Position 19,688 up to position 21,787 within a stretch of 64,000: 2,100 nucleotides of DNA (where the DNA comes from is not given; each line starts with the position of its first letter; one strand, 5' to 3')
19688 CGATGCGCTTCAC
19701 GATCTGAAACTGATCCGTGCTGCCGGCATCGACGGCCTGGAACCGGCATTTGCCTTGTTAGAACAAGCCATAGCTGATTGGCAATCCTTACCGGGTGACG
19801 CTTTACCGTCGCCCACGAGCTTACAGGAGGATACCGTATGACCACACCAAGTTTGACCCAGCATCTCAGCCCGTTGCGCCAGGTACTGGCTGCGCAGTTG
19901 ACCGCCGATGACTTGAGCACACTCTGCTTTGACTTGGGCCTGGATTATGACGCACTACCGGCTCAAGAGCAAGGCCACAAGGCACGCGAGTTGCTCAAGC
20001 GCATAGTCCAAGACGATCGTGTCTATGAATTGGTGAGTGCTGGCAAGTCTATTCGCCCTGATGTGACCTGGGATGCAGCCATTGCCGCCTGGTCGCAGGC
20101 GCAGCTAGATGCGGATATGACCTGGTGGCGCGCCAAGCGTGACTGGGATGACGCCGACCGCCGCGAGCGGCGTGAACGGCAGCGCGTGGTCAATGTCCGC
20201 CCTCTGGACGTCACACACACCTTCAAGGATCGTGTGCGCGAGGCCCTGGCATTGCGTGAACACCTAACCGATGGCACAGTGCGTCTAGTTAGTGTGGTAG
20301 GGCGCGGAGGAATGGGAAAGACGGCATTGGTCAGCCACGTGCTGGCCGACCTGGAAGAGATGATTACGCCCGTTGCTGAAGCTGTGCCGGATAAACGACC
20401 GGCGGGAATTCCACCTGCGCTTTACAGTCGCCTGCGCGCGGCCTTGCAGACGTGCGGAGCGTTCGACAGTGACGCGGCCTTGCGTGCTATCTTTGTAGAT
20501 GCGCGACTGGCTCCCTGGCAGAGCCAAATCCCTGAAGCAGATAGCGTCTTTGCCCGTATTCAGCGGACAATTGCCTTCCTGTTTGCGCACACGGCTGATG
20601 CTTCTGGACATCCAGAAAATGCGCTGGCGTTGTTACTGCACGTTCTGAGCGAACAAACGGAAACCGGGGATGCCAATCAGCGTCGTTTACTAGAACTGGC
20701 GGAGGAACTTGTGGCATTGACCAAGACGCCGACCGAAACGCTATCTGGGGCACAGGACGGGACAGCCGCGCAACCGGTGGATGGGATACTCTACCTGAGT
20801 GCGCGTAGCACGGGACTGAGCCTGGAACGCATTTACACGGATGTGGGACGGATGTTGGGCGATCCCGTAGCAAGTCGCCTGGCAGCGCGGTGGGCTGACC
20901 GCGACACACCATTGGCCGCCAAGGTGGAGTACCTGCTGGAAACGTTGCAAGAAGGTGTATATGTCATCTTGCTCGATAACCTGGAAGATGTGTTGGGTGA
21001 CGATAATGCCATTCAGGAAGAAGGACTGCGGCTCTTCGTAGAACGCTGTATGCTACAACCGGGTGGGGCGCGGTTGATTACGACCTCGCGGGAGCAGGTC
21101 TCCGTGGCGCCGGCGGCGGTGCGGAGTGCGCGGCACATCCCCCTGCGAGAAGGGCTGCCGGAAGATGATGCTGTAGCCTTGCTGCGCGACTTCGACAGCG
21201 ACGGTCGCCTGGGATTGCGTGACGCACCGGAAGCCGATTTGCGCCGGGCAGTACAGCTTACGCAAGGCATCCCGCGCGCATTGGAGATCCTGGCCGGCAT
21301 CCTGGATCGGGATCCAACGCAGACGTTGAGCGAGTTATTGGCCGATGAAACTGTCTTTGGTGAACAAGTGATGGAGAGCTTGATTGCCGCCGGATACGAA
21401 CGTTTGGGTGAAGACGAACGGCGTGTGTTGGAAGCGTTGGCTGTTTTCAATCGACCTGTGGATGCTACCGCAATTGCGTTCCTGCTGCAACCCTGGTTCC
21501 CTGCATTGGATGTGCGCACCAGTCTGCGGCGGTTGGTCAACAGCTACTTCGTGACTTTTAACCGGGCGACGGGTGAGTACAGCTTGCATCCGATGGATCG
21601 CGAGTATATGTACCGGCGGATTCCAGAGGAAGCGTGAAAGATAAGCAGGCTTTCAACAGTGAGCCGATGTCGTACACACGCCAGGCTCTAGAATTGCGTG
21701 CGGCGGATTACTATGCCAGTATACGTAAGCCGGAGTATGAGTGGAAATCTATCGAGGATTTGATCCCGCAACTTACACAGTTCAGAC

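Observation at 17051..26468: Split STAND system: one sensor-less NB-ARC NTPase embedded among five paralogous stand-alone TPR 'sensor' genes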

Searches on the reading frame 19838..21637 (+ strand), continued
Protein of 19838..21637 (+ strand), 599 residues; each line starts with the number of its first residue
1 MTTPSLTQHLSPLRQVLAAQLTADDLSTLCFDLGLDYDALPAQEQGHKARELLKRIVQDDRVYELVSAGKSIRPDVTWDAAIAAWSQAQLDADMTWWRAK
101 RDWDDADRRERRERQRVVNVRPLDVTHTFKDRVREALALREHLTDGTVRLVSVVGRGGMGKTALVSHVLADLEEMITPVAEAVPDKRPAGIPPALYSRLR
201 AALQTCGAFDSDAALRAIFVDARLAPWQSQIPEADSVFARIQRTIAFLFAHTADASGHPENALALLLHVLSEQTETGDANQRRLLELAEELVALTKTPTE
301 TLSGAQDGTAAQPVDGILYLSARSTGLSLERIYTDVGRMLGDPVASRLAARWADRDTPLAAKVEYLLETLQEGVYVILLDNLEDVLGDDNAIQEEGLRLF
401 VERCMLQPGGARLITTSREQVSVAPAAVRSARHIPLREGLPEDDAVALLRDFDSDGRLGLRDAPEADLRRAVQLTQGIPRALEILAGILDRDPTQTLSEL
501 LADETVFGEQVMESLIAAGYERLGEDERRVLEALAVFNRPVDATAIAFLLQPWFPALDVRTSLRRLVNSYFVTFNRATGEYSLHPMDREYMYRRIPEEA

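Call 69: find_encoding_contigs(protein=P0059, flank=6000, max_places=2)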
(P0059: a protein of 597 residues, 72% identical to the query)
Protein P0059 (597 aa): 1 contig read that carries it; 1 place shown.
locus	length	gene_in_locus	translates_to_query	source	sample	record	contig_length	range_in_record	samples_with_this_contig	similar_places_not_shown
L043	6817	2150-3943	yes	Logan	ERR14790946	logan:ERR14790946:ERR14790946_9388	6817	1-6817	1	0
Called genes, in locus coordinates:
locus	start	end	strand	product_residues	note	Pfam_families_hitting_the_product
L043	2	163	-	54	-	?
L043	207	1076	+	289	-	PF01418:HTH_6, PF01380:SIS (weak)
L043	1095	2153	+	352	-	PF00528:BPD_transp_1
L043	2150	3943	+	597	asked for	PF13271:DUF4062, PF13191:AAA_16 (weak)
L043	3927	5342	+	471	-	-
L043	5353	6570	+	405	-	PF00702:Hydrolase, PF13419:HAD_2, PF13242:Hydrolase_like (weak), PF00702:Hydrolase, PF13419:HAD_2, PF13242:Hydrolase_like (weak)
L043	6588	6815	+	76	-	?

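Call 70: find_encoding_contigs(protein=P0083, flank=6000, max_places=2)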
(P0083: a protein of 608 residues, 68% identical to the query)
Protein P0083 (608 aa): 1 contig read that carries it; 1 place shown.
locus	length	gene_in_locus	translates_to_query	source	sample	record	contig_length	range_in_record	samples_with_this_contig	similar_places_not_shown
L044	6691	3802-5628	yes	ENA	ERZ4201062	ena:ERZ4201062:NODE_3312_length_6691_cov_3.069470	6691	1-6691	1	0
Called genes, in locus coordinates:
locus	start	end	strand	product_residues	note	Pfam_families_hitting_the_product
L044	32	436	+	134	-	-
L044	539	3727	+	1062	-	-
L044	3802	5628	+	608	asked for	PF13271:DUF4062, PF13481:AAA_25 (weak), PF13191:AAA_16 (weak)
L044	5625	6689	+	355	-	?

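Call 86: predict_structure(alignment_id=A5)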
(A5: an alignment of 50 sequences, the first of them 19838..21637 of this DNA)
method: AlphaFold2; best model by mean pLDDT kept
length: 599 residues; sequences in the alignment: 50
mean_pLDDT: 79.8   pTM: 0.64
mean pLDDT of the five models: 79.8, 79.0, 78.3, 76.5, 75.9
residues with pLDDT >= 90: 88; 70-90: 414; 50-70: 60; < 50: 37
segments of 3 or more residues with pLDDT < 50: 1-6, 124-130, 180-185, 297-311
pLDDT, mean of each block of 10 residues (from residue 1): 47 86 89 85 79 82 89 88 87 83 71 66 47 79 87 78 79 64 55 80 84 86 84 85 87 64 89 73 85 64 30 77 86 90 88 93 93 89 88 91 84 88 77 78 84 84 92 82 85 85 74 78 88 83 90 89 86 75 74 62
secondary structure, 60 per line:
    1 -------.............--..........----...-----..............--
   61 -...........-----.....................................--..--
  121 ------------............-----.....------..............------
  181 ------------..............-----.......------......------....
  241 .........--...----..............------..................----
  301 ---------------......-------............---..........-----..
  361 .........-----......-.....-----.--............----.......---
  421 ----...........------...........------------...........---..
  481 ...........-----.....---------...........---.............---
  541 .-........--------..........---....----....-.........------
elements in order: H8-20 H23-32 H45-58 H62-72 H78-114 H133-144 E150-154 H161-174 H193-206 H212-218 H225-230 H237-249 E252-254 E259-261 H262-272 H279-296 E316-321 H329-340 H344-353 H359-369 E375-380 H382-385 H395-406 E411-417 H425-430 E431-435 H442-452 H465-475 H479-491 H497-501 H511-521 H525-537 H543-550 H559-568 E572-575 E580-583 H585-593

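Call 88: fold_search(model_id=the predicted structure, library=pdb)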
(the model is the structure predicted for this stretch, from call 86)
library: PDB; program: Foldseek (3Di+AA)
matches with E <= 10: 892; with E <= 0.001: 36
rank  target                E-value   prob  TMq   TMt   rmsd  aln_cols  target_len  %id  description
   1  1z6t_B                4.1e-07  1.00  0.30  0.30  17.9       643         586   11  Structure of the apoptotic protease-activating factor 1 bound to ADP (released 2005-04-19)
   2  8bv0_A                7.5e-07  1.00  0.28  0.43  10.1       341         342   19  Binary complex between the NB-ARC domain from the Tomato immune receptor NRC1 and the SPRY domain-containing effector  (released 2022-12-21)
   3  8xuq_A                1.7e-06  1.00  0.29  0.21  21.6       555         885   12  Cryo-EM structure of tomato NRC2 tetramer (released 2024-05-22)
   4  9h2l_A                1.8e-06  1.00  0.19  0.15  26.1       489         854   13  Cryo-EM structure of an octameric G10-resistosome from wheat (released 2025-09-24)
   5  1z6t_A                2.3e-06  1.00  0.30  0.31  17.9       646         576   12  Structure of the apoptotic protease-activating factor 1 bound to ADP (released 2005-04-19)
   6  3sfz                  3.8e-06  1.00  0.30  0.17  11.7       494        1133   12  Crystal structure of full-length murine Apaf-1 (released 2011-08-24)
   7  9ria_C                5.6e-06  1.00  0.23  0.18  21.3       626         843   15  Cryo-EM structure of tomato NRC3-AVRcap1b complex (released 2025-07-23)
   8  9zdx_A                6.7e-06  1.00  0.20  0.22  26.1       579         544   13  Dimer of ATPase BrxC containing a Walker B mutation and bound to ATP from the Acinetobacter BREX system (released 2026-04-08)
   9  9zll_D                7.0e-06  1.00  0.18  0.20  27.4       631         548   13  Complex of N-terminal BrxC walker B, BrxB, and N-termianl PglZ from the Acinetobacter BREX system (released 2026-04-08)
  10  7xx2_A                1.7e-05  1.00  0.24  0.19  22.4       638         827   12  Cryo-EM structure of Sr35 resistosome induced by AvrSr35 R381A (released 2022-11-02)
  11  7dfv_A                1.7e-05  1.00  0.16  0.17  26.5       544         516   13  Cryo-EM structure of plant NLR RPP1 tetramer core part (released 2020-12-16)
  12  3shf                  2.4e-05  1.00  0.28  0.17  12.2       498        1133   11  Crystal structure of the R265S mutant of full-length murine Apaf-1 (released 2011-08-24)
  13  8rfh_A                2.7e-05  1.00  0.30  0.25   7.5       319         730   16  CryoEM structure of the plant helper NLR NRC2 in its resting state (released 2024-01-10)
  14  2a5y_B                2.7e-05  1.00  0.21  0.25  27.7       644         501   10  Structure of a CED-4/CED-9 complex (released 2005-10-11)
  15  9zll_A                3.1e-05  1.00  0.19  0.21  26.1       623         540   14  Complex of N-terminal BrxC walker B, BrxB, and N-termianl PglZ from the Acinetobacter BREX system (released 2026-04-08)
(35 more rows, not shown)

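Call 90: search_protein_families(library=ncbifam, proteins=[window:19838-21637:+], max_evalue=0.01)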
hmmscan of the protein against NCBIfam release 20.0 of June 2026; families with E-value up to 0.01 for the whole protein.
window:19838-21637:+ (599 aa): 0 families

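Call 95: search_protein_families(library=pfam, proteins=[L003:8144-9343:+, L003:13126-14202:+, L003:14141-15424:-, L003:15799-16740:+, L003:5454-6419:-, L003:18540-20756:-], max_evalue=0.001)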
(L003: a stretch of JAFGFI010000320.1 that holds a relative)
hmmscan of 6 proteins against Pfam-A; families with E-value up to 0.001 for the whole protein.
L003:8144-9343:+ (400 aa): 1 family
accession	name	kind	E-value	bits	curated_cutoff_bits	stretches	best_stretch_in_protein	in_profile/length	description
PF08378.17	NERD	-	8.9e-21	74.9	22.1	1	230-339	1-110/111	Nuclease-related domain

L003:13126-14202:+ (359 aa): 1 family
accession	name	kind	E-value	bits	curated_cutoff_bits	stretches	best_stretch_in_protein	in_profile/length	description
PF00892.27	EamA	-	1.5e-13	51.6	28.2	2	213-339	4-131/135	EamA-like transporter family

L003:14141-15424:- (427 aa): 6 families
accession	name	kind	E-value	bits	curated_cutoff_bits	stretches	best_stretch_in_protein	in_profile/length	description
PF13692.12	Glyco_trans_1_4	-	3.8e-32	111.9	27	1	212-345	2-142/142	Glycosyl transferases group 1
PF13439.12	Glyco_transf_4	-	2.5e-31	109.4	28.5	1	27-190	2-170/170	Glycosyltransferase Family 4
PF00534.26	Glycos_transf_1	-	5e-28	98.2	26.4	1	209-357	13-170/172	Glycosyl transferases group 1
PF13579.12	Glyco_trans_4_4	-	6.6e-17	62.7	29.7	1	28-181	2-152/158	Glycosyl transferase 4-like domain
PF20706.3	GT4-conflict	-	3.4e-08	33.3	26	1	272-371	274-384/385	Family 4 Glycosyltransferase in conflict systems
PF13524.12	Glyco_trans_1_2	-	3.8e-07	30.6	25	1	226-358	3-127/144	Glycosyl transferase-like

L003:15799-16740:+ (314 aa): 3 families
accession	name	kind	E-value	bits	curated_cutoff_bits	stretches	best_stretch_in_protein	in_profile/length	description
PF00149.33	Metallophos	-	1.7e-05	25.8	21.5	1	62-251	2-190/191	Calcineurin-like phosphoesterase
PF13480.13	Acetyltransf_6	-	0.0001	22.9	22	1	42-112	76-142/143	Acetyltransferase (GNAT) domain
PF12850.12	Metallophos_2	-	0.00011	22.6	27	0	127-269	42-136/154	Calcineurin-like phosphoesterase superfamily domain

L003:5454-6419:- (321 aa): 1 family
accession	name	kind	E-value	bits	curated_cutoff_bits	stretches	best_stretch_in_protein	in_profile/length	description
PF07470.19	Glyco_hydro_88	-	1.1e-34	120.5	26.6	1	55-309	68-345/352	Glycosyl Hydrolase Family 88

L003:18540-20756:- (738 aa): 3 families
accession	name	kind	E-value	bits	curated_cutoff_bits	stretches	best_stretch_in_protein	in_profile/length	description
PF00404.24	Dockerin_1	-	1.3e-10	41.8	22.9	1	407-455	1-49/57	Dockerin type I domain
PF00963.24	Cohesin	-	3e-10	40.9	24.1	1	273-397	10-139/139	Cohesin domain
PF13202.12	EF-hand_5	-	0.00054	19.8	25.9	0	441-456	7-22/25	EF hand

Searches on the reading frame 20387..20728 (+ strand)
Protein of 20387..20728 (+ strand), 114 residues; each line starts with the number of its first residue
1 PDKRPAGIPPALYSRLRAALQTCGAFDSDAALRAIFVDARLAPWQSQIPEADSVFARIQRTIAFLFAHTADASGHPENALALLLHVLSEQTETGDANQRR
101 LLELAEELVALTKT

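Call 55: search_protein_representatives(protein=window:20387-20728:+)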
Query: 114 residues. Proteins with E-value up to 0.001 (for the whole library): 1088; up to 1e-10: 422; up to 1e-30: 3. The best 150 are listed.
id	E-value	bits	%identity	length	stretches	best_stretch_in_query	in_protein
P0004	7.2e-58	209.6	89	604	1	1-114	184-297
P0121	2.0e-32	127.9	33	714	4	5-100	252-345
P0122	4.1e-32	126.9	43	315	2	6-108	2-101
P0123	7.4e-29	116.4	40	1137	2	7-108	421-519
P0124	1.2e-27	112.5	32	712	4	20-105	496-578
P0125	1.9e-27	111.9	40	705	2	6-108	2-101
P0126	3.1e-27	111.2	41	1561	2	10-113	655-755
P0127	5.5e-26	107.2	38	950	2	8-110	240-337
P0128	7.4e-21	90.7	52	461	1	6-109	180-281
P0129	8.9e-21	90.5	50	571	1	4-109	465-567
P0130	1.4e-20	89.9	53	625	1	7-108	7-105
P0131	1.5e-20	89.7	47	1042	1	5-109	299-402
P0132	1.7e-20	89.5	39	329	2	9-107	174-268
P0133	2.0e-20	89.3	54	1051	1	5-112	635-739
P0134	2.9e-20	88.8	46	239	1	1-108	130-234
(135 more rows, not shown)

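Call 59: search_protein_families(library=pfam, alignment_id=A4, max_evalue=0.00001)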
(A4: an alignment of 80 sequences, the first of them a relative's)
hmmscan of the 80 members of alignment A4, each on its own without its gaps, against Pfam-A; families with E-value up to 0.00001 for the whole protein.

A. member 1, P0121 (714 aa): 2 families
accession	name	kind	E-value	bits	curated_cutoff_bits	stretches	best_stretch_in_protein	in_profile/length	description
PF20689.3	bDLD1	-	4.8e-14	53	25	1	487-582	4-98/105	Bacterial Death-like domain 1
PF00656.27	Peptidase_C14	-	9e-11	42.3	21.4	1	3-225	1-220/233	Caspase domain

B. families by the number of members that match (of 80 scanned): 77 families (the first 25 are shown)
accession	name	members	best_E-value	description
PF20689.3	bDLD1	79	9.7e-25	Bacterial Death-like domain 1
PF19960.5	EAD7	7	5.6e-76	Effector-associated domain 7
PF13191.12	AAA_16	6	6.4e-11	AAA ATPase domain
PF05729.18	NACHT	5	3.3e-11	NACHT domain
PF13401.12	AAA_22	5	9.6e-11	AAA domain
PF00069.31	Pkinase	4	2.2e-55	Protein kinase domain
PF07714.23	PK_Tyr_Ser-Thr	4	1.2e-33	Protein tyrosine and serine/threonine kinase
PF12770.12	CHAT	4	2.3e-32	CHAT domain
PF00656.27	Peptidase_C14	4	5.1e-18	Caspase domain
PF13855.12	LRR_8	4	3.3e-17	Leucine rich repeat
PF23598.1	LRR_14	4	8e-16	Leucine-rich repeat region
PF12799.13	LRR_4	4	3.7e-13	Leucine Rich repeats (2 copies)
PF00560.39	LRR_1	4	3e-12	Leucine Rich Repeat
PF03781.23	FGE-sulfatase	3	4.3e-61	Sulfatase-modifying factor enzyme 1-like domain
PF20703.3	nSTAND1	3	1.8e-58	Novel STAND NTPase 1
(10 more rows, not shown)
